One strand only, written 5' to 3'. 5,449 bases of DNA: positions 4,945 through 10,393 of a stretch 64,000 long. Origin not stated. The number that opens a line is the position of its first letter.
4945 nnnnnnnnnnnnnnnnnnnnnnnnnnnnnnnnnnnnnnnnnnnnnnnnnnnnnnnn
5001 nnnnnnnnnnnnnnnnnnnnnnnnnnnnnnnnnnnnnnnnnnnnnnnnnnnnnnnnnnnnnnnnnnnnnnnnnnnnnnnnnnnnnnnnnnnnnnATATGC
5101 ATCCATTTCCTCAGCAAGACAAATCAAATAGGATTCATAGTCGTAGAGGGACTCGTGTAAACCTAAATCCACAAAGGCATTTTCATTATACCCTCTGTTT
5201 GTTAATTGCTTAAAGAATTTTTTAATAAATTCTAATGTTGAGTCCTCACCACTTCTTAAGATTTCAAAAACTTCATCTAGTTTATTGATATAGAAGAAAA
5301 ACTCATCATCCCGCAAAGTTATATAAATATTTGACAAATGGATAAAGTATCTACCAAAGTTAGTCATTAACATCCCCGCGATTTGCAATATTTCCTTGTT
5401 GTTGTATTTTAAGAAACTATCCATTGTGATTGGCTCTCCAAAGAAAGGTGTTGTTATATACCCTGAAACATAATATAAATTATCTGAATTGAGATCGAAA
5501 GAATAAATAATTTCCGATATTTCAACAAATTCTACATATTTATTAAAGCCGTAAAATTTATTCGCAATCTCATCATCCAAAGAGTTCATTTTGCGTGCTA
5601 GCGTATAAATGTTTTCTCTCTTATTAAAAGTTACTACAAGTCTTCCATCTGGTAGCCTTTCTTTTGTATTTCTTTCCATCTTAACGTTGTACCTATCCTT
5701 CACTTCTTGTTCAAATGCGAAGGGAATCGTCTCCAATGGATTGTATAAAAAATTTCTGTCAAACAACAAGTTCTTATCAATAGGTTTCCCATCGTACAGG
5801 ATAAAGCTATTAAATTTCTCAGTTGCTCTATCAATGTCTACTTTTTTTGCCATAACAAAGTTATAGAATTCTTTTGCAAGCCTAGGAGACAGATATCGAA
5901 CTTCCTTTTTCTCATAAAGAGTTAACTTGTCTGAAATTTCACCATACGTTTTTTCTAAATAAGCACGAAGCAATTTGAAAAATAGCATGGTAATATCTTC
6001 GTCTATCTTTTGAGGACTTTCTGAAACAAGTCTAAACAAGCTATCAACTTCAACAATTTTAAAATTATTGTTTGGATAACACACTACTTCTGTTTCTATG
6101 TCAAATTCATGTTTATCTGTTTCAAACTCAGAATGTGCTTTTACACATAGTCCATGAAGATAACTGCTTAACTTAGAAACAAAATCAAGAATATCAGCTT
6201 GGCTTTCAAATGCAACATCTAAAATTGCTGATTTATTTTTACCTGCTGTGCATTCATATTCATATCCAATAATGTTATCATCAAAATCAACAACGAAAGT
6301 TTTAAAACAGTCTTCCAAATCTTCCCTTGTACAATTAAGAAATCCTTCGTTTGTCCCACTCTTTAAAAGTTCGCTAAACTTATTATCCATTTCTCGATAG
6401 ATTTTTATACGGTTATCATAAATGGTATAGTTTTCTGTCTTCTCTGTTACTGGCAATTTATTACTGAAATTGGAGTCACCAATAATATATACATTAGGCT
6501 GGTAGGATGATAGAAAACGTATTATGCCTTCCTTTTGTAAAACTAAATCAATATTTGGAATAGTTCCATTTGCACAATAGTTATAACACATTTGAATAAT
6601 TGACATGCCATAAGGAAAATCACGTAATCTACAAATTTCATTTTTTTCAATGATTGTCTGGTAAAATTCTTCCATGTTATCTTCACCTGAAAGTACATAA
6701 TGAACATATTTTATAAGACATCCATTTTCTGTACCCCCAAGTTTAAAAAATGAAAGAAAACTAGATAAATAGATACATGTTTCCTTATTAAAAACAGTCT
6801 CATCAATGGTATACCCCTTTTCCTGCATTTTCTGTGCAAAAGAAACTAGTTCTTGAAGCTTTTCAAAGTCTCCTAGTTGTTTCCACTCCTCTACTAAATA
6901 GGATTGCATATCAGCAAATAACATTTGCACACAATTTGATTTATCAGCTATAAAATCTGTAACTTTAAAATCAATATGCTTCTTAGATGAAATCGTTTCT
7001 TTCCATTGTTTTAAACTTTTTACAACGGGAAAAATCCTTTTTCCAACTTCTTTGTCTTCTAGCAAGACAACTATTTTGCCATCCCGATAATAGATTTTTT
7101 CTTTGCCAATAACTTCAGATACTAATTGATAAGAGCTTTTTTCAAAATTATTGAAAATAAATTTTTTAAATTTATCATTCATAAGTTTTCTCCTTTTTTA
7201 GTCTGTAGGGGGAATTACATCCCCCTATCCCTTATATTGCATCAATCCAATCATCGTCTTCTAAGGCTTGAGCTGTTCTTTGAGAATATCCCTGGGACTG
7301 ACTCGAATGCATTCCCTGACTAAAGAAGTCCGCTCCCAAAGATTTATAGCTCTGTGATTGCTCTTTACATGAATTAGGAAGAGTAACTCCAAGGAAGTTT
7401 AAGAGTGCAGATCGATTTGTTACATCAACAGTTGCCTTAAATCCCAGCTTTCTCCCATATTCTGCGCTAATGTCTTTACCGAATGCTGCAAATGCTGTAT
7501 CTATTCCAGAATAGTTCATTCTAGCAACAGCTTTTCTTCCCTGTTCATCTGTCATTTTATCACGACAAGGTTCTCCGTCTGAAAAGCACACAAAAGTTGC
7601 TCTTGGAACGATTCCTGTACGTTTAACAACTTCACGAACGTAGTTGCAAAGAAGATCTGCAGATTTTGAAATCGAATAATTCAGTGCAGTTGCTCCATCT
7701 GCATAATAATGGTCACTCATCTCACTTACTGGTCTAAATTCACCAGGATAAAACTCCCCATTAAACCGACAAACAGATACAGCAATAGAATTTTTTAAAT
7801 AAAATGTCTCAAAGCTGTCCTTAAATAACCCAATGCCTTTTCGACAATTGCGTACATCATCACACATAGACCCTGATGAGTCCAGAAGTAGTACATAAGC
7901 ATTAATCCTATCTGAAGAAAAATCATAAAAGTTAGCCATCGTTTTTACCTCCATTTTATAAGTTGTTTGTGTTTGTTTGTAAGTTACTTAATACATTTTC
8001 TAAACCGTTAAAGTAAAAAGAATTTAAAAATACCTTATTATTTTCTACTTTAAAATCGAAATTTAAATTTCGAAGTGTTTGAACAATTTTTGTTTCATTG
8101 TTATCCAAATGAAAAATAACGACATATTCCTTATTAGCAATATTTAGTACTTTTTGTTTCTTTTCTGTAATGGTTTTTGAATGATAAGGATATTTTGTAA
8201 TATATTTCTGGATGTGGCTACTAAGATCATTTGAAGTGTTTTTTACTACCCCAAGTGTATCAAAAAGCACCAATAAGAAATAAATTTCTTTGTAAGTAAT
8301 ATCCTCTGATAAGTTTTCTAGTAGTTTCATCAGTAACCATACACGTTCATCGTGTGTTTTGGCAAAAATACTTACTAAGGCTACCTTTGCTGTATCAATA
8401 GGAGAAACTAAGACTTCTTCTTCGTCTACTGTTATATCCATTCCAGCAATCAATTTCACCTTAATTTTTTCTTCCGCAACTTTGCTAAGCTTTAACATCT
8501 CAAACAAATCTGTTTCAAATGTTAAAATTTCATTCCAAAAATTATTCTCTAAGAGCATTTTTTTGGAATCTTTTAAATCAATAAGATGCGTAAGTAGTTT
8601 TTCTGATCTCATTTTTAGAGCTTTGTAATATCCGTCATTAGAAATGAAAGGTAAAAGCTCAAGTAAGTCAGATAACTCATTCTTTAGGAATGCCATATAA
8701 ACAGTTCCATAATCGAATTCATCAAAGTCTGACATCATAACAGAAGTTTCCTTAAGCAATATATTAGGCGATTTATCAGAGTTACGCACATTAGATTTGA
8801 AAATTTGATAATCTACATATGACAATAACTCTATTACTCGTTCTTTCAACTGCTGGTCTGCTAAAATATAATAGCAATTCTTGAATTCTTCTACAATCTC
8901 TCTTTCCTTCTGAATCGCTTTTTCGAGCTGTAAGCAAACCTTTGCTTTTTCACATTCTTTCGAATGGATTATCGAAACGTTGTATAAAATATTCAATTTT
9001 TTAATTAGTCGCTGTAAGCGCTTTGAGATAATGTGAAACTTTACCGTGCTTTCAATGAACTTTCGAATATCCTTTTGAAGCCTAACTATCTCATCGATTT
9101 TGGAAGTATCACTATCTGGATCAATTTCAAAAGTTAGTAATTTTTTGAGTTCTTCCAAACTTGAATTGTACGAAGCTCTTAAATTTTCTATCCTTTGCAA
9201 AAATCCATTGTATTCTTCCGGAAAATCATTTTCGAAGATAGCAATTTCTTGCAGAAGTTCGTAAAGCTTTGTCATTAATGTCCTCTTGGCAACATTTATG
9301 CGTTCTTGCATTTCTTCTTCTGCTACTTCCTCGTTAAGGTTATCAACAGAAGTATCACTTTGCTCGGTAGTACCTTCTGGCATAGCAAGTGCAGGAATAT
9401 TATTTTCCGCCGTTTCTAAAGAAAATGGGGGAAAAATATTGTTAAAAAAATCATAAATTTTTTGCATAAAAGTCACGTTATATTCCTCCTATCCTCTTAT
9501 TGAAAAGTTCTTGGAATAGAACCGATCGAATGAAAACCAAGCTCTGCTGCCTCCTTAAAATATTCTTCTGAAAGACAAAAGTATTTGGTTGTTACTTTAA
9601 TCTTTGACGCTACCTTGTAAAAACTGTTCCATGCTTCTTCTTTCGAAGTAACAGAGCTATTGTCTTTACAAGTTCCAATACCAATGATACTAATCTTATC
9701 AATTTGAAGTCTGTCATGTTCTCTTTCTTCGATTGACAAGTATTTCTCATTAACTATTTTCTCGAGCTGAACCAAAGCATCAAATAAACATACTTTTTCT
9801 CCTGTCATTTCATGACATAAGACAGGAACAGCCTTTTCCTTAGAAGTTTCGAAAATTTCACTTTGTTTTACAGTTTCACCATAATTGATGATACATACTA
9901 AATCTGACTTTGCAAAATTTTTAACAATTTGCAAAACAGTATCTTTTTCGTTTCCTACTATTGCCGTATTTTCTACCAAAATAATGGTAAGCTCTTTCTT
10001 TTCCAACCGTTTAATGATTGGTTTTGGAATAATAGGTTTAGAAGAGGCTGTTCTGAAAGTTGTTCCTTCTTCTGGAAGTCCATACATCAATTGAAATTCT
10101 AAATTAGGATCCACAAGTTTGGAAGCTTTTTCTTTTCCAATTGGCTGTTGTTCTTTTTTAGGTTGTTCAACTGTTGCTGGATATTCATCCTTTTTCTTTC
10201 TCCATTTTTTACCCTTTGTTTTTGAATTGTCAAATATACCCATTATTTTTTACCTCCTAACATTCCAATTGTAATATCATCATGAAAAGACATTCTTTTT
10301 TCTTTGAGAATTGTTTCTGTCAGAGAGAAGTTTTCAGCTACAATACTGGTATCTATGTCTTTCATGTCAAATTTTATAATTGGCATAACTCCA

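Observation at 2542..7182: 1546-aa kinase built from repeated Zn-ribbon + kinase-fold units, with only the last unit catalytically intact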

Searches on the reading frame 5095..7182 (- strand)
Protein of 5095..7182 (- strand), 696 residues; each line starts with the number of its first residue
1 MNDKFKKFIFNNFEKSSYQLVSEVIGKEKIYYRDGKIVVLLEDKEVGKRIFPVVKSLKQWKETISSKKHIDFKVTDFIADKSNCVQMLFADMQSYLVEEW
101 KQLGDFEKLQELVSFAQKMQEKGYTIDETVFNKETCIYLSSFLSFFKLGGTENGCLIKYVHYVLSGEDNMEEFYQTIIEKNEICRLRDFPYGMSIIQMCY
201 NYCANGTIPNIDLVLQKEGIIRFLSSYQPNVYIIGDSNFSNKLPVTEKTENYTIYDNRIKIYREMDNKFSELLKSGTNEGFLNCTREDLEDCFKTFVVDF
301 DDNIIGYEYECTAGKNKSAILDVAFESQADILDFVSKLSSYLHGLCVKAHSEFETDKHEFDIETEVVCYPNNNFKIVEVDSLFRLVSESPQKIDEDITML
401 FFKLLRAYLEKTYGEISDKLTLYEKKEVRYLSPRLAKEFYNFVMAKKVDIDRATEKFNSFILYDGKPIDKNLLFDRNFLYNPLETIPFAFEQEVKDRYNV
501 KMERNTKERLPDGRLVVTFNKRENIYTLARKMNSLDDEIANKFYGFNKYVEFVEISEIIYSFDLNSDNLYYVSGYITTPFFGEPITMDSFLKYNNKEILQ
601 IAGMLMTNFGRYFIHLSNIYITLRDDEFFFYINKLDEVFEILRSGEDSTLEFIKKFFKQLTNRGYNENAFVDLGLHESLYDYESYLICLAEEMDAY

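Call 31: search_solved_structures(query=A2, max_evalue=10)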
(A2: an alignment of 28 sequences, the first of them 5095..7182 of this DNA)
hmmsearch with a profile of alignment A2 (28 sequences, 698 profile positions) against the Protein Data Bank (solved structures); distinct sequences matched with E-value up to 10: 0.

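Call 34: predict_structure(alignment_id=A2)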
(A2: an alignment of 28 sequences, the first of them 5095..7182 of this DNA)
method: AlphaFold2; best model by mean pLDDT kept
length: 696 residues; sequences in the alignment: 28
mean_pLDDT: 88.5   pTM: 0.74
mean pLDDT of the five models: 88.5, 88.3, 87.8, 86.7, 86.3
residues with pLDDT >= 90: 401; 70-90: 257; 50-70: 36; < 50: 2
segments of 3 or more residues with pLDDT < 50: none
pLDDT, mean of each block of 10 residues (from residue 1): 68 75 85 86 91 90 82 89 89 65 81 89 88 85 86 83 88 90 88 92 90 87 62 88 91 93 90 76 87 91 92 88 93 95 88 76 93 93 91 95 96 90 93 95 95 95 89 91 88 92 91 93 92 94 93 95 91 95 92 92 95 94 92 92 93 94 89 81 91 66
secondary structure, 60 per line:
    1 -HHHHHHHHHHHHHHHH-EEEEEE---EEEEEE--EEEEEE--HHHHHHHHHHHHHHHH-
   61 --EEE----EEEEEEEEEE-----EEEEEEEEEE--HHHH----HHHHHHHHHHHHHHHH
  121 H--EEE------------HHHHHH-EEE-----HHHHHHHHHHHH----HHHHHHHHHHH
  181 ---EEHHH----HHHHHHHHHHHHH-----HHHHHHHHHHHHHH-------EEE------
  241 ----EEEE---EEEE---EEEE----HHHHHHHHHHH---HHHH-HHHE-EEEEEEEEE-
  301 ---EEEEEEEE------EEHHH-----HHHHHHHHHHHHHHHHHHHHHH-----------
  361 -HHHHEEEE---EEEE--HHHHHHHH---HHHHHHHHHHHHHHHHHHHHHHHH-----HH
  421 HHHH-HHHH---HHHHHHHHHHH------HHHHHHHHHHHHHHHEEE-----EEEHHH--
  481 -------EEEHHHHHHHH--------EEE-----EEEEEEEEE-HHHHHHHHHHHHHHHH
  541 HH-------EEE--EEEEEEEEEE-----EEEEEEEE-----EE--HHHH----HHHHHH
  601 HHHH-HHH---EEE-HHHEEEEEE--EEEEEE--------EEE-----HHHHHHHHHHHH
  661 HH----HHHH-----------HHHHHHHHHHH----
elements in order (helices of 4 or more, strands of 3 or more residues): H2-17 E19-24 E28-33 E36-41 H44-59 E63-65 E70-79 E85-94 H97-100 H105-121 E124-126 H139-144 E146-148 H154-165 H170-180 H193-205 H211-224 E232-234 E245-248 E252-255 E259-262 H267-277 H281-284 E291-299 E304-311 H328-349 H362-365 E366-369 E373-376 H379-386 H390-413 H419-424 H426-429 H433-443 H450-464 E465-467 E473-475 E488-490 H491-498 E507-509 E515-523 H525-542 E550-552 E555-564 E570-577 H587-590 H595-604 E612-614 E619-624 E627-632 E641-643 H649-662 H667-670 H682-692

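Call 37: fold_search(model_id=the predicted structure, library=pdb)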
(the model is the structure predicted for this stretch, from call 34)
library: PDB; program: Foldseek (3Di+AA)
matches with E <= 10: 783; with E <= 0.001: 0
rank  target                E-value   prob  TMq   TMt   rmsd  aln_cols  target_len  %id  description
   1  4bwk_B                1.3e-03  0.89  0.15  0.23  23.9       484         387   10  Structure of Neurospora crassa PAN3 pseudokinase (released 2013-08-21)
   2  8sam_A                1.4e-03  0.92  0.18  0.15  23.1       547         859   12  Crystal structure of class III lanthipeptide synthetase LP-GS-ThurKC in complex with ATP (released 2023-10-11)
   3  3l54                  1.6e-03  0.60  0.11  0.10  25.0       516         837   11  Structure of Pi3K gamma with inhibitor (released 2010-06-30)
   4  5xd6_A                2.6e-03  1.00  0.19  0.38   9.5       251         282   12  CARK1 phosphorylates ABA receptors (released 2018-04-04)
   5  4cyi_H                2.7e-03  0.91  0.18  0.26  21.7       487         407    9  Chaetomium thermophilum Pan3 (released 2014-06-11)
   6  6cpy_B                3.0e-03  1.00  0.18  0.39   8.2       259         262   10  Structure of apo GRMZM2G135359 pseudokinase (released 2018-04-04)
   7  4wo5_A                4.7e-03  1.00  0.18  0.38  10.1       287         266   11  Crystal structure of a BRAF kinase domain monomer (released 2014-12-03)
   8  3nsz                  4.9e-03  0.99  0.17  0.30   9.7       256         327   10  Human CK2 catalytic domain in complex with AMPPN (released 2010-12-15)
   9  8sam_B                6.3e-03  0.66  0.17  0.14  26.3       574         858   11  Crystal structure of class III lanthipeptide synthetase LP-GS-ThurKC in complex with ATP (released 2023-10-11)
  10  6eas                  6.6e-03  1.00  0.18  0.38   8.5       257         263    8  Co-crystal of pseudokinase DRIK1 (drought responsive inactive kinase 1) bound to ENMD-2076 (released 2018-08-22)
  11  4xr7_C                6.6e-03  0.85  0.19  0.27  27.0       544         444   11  Structure of the Saccharomyces cerevisiae PAN2-PAN3 core complex (released 2015-01-28)
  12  5mp8_B                7.0e-03  0.99  0.16  0.30  10.5       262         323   10  Crystal Structure of CK2alpha with ZT0432 bound (released 2017-05-24)
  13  5cvg                  7.3e-03  0.99  0.16  0.29  10.5       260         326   10  Crystal Structure of CK2alpha with a novel closed conformation of the aD loop (released 2016-07-27)
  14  3q9z_A                9.3e-03  0.99  0.16  0.30  10.1       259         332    8  Crystal structure of human CK2 alpha in complex with Quinalizarin at pH 6.5 (released 2012-01-11)
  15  4xr7_L                9.8e-03  0.87  0.20  0.29  26.2       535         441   10  Structure of the Saccharomyces cerevisiae PAN2-PAN3 core complex (released 2015-01-28)
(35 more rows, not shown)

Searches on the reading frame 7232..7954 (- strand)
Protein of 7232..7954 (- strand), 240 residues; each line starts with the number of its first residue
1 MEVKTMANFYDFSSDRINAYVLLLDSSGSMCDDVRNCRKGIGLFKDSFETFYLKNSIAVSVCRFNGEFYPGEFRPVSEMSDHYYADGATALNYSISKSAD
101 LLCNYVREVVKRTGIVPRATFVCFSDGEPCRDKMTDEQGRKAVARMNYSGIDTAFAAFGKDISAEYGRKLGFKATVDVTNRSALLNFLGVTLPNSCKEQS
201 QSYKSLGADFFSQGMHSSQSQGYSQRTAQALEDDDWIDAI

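Call 5: search_protein_families(library=pfam, proteins=[window:7232-7954:-], max_evalue=1)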
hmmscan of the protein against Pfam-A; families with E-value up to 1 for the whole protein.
window:7232-7954:- (240 aa): 2 families
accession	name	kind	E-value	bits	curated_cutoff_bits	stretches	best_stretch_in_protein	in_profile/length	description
PF00092.34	VWA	-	0.11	13.2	23.8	1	21-174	3-154/174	von Willebrand factor type A domain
PF05762.20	VWA_CoxE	-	0.29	11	26.4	0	105-151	138-180/222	VWA domain containing CoxE-like protein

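Call 6: search_protein_families(library=ncbifam, proteins=[window:7232-7954:-], max_evalue=1)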
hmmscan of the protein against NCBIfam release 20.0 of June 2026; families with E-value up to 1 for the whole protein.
window:7232-7954:- (240 aa): 0 families

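Call 13: search_protein_families(library=padloc, proteins=[window:7232-7954:-], max_evalue=0.1)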
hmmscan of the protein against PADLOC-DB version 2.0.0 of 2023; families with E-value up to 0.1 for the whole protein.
window:7232-7954:- (240 aa): 0 families

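Call 60: search_solved_structures(query=A7, max_evalue=1)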
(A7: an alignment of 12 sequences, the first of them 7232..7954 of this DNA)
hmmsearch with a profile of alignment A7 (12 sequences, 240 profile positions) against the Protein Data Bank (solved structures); distinct sequences matched with E-value up to 1: 3.
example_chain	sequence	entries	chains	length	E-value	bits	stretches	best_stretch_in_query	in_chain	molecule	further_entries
7bzk_B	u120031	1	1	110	0.042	16.6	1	102-147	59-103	Thioredoxin Y1, chloroplastic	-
4hql_A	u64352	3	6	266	0.088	15.6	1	71-167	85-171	Sporozoite surface protein 2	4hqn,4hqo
3rag_A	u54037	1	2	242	0.22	14.3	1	21-111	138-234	uncharacterized protein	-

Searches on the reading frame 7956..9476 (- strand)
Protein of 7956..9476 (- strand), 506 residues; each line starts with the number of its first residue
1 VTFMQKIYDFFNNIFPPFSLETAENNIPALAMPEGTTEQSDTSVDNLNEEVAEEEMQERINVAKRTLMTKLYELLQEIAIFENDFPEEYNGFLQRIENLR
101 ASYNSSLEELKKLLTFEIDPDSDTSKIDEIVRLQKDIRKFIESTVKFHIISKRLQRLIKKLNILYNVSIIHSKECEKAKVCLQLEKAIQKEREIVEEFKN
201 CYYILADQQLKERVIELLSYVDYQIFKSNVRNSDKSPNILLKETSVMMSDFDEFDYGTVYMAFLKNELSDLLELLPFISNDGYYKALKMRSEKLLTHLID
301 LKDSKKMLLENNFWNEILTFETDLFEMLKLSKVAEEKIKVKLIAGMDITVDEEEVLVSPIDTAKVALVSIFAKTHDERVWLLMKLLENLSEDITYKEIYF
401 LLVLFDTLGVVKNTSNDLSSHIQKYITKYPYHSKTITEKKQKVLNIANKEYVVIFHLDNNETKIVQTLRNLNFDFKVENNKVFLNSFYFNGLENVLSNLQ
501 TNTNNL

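Call 5: search_protein_families(library=pfam, proteins=[window:7956-9476:-], max_evalue=1)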
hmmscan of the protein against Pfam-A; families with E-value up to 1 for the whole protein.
window:7956-9476:- (506 aa): 0 families

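Call 6: search_protein_families(library=ncbifam, proteins=[window:7956-9476:-], max_evalue=1)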
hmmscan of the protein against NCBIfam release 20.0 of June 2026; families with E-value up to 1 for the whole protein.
window:7956-9476:- (506 aa): 1 family
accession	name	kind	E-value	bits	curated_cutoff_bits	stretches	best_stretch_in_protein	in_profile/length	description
NF047558.1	TPR_END_plus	domain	0.055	13.4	32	1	164-200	2-38/56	TPR end-of-group domain-containing protein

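Call 13: search_protein_families(library=padloc, proteins=[window:7956-9476:-], max_evalue=0.1)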
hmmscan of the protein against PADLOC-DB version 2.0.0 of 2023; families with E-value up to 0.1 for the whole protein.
window:7956-9476:- (506 aa): 0 families

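Call 61: search_solved_structures(query=A5, max_evalue=1)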
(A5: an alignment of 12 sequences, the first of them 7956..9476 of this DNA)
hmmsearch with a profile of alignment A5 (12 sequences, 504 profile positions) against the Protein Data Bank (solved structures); distinct sequences matched with E-value up to 1: 2.
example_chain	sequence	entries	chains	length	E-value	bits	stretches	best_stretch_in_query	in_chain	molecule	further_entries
2nd9_A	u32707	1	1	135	0.14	14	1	229-330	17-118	Mid-cell-anchored protein Z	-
8oq4_A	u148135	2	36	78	0.67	11.8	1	248-319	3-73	Apolipoprotein A-II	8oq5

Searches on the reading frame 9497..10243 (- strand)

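Call 5: search_protein_families(library=pfam, proteins=[window:9497-10243:-], max_evalue=1)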
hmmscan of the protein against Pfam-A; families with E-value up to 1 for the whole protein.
window:9497-10243:- (248 aa): 3 families
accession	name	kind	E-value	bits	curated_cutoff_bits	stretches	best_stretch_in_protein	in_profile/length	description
PF07085.17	DRTGG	-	0.071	13.4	25.2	1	91-143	41-90/105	DRTGG domain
PF01634.23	HisG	-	0.077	13.4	25.5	1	176-232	27-82/158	ATP phosphoribosyltransferase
PF20875.2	SidC_C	-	0.1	13.4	27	1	138-184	22-65/123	SidC, C-terminal domain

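Call 6: search_protein_families(library=ncbifam, proteins=[window:9497-10243:-], max_evalue=1)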
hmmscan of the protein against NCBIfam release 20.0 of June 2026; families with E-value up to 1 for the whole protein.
window:9497-10243:- (248 aa): 1 family
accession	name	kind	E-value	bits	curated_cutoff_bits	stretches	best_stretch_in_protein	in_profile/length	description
TIGR00070.1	hisG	equivalog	0.03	14.2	75.75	1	173-233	73-129/183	ATP phosphoribosyltransferase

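Call 13: search_protein_families(library=padloc, proteins=[window:9497-10243:-], max_evalue=0.1)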
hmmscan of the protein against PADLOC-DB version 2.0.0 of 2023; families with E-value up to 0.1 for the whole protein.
window:9497-10243:- (248 aa): 0 families
